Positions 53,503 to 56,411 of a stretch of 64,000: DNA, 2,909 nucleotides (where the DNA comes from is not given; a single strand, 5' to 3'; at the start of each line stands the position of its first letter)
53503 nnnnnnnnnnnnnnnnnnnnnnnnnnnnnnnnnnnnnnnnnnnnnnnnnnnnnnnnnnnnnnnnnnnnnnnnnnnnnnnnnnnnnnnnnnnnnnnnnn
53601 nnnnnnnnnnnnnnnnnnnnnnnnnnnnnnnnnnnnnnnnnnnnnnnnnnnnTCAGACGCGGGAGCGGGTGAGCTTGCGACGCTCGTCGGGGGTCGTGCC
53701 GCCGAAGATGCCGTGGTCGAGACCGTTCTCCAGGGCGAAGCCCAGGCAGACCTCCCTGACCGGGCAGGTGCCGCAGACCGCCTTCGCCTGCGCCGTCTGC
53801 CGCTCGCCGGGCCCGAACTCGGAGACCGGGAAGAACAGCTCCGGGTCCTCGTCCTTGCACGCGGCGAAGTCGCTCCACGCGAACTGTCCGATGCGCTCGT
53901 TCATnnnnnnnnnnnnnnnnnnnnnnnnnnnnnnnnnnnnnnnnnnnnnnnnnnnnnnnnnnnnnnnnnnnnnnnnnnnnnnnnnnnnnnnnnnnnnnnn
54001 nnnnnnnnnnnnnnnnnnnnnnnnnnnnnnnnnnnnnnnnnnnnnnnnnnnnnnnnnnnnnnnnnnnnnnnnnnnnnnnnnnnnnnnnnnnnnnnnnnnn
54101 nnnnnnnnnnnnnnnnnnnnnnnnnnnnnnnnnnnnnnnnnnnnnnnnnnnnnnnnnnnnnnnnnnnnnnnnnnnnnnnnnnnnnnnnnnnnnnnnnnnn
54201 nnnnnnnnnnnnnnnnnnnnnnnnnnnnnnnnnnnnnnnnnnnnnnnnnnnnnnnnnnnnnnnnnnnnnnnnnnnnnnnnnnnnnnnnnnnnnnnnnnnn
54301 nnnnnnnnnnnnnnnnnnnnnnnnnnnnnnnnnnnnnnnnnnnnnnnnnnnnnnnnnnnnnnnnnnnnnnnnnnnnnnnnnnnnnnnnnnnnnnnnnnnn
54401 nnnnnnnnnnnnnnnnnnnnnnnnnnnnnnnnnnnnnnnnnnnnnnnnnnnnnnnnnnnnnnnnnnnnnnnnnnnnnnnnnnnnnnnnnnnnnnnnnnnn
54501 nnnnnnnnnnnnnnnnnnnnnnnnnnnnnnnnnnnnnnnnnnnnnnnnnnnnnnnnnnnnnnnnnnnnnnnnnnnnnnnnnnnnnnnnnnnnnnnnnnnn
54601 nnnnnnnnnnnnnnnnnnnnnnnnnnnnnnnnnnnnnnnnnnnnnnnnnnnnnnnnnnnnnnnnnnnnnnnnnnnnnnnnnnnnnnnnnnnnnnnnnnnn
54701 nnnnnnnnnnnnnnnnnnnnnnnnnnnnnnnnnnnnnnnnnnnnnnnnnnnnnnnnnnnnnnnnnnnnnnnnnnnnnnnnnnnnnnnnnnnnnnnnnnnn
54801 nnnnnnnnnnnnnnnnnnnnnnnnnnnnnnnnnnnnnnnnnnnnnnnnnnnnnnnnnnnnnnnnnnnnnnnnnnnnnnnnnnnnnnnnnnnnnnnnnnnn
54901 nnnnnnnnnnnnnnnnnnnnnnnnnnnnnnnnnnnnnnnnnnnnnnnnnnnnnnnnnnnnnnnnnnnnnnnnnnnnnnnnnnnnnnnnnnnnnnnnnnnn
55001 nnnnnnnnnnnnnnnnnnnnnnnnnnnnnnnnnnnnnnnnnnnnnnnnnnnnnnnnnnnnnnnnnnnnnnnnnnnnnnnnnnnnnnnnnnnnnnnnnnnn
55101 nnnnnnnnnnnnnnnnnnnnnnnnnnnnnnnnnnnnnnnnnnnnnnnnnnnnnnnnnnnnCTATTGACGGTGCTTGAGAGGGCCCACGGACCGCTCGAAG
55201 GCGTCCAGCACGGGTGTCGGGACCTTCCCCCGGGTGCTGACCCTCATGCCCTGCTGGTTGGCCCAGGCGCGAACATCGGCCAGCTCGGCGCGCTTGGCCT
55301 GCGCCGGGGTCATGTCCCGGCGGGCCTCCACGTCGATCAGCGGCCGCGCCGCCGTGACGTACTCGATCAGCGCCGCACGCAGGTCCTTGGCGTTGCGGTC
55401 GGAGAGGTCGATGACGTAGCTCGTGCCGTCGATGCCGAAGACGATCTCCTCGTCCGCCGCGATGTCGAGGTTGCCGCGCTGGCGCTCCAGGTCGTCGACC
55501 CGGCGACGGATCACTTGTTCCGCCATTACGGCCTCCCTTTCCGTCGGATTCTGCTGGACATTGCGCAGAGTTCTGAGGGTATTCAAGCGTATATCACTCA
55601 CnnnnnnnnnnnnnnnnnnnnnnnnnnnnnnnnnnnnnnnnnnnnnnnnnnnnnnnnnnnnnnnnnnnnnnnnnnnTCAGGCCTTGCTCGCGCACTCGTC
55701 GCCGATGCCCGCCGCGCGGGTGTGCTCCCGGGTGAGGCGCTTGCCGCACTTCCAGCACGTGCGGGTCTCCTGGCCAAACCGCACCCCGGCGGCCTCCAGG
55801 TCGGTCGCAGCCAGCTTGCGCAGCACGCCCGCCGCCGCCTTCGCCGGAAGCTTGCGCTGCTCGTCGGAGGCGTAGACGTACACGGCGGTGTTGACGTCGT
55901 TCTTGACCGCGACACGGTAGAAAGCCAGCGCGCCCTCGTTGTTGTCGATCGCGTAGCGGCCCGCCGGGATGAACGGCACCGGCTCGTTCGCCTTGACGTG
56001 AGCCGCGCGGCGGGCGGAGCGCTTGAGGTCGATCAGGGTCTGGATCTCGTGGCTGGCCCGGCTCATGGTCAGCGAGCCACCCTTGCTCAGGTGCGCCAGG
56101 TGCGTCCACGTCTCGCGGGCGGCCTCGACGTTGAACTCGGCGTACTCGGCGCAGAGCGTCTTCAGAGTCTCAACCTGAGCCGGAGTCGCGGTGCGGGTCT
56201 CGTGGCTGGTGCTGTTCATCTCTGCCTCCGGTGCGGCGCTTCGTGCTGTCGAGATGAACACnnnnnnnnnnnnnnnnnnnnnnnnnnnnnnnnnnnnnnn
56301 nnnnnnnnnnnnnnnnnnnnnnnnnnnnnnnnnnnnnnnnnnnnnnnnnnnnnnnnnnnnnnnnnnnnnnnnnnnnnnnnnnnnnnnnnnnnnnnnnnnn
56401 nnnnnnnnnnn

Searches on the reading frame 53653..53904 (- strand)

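Call 91: search_protein_families(library=pfam, proteins=[window:53653-53904:-], max_evalue=0.01)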
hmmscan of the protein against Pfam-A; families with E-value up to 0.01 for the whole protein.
window:53653-53904:- (83 aa): 1 family
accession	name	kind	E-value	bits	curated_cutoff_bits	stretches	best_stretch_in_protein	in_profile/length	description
PF02467.21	Whib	-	2.2e-23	83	23.6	1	10-78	1-65/65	Transcription factor WhiB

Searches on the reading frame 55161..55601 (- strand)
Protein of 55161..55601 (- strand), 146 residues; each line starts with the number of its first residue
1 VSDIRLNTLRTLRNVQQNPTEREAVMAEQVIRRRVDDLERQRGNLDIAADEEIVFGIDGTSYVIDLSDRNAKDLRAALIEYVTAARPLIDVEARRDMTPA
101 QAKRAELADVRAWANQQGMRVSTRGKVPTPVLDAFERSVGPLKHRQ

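Call 29: search_protein_families(library=phrogs, proteins=[window:55161-55601:-], max_evalue=0.001)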
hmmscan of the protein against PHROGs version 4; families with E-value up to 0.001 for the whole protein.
window:55161-55601:- (146 aa): 4 families
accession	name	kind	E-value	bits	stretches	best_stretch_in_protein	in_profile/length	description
phrog_1223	-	DNA, RNA and nucleotide metabolism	1.5e-23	84.2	1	26-140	1-119/123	nucloid associated Lsr2-like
phrog_6509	-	DNA, RNA and nucleotide metabolism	1.3e-08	35.5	1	29-87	6-58/70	Lsr2-like DNA bridging protein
phrog_6269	-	DNA, RNA and nucleotide metabolism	1.7e-06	28.9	1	108-140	74-106/188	Lsr2-like DNA bridging protein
phrog_31427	-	unknown function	5.8e-06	27.6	1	102-137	119-154/160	-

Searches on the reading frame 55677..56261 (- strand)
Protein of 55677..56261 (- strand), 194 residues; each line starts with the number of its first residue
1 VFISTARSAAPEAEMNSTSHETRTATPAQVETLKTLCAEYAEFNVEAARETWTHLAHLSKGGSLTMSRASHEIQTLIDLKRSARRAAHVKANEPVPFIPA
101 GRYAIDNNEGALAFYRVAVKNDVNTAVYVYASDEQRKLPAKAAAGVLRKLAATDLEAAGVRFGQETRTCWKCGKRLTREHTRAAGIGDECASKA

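Call 29: search_protein_families(library=phrogs, proteins=[window:55677-56261:-], max_evalue=0.001)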
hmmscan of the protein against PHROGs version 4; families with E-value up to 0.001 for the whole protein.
window:55677-56261:- (194 aa): 3 families
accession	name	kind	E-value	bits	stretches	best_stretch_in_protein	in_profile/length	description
phrog_636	-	unknown function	6.8e-25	89.7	1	14-194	28-232/254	-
phrog_6032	-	unknown function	4.2e-15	57.2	1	10-193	68-273/296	-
phrog_4046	-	unknown function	0.00016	22.2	1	146-193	252-298/301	-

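Call 91: search_protein_families(library=pfam, proteins=[window:55677-56261:-], max_evalue=0.01)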
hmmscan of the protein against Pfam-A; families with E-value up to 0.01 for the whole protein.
window:55677-56261:- (194 aa): 1 family
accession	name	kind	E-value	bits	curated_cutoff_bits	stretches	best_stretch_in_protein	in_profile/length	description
PF19474.4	DUF6011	-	8.4e-11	41.7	26.6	1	160-193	2-35/37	Family of unknown function (DUF6011)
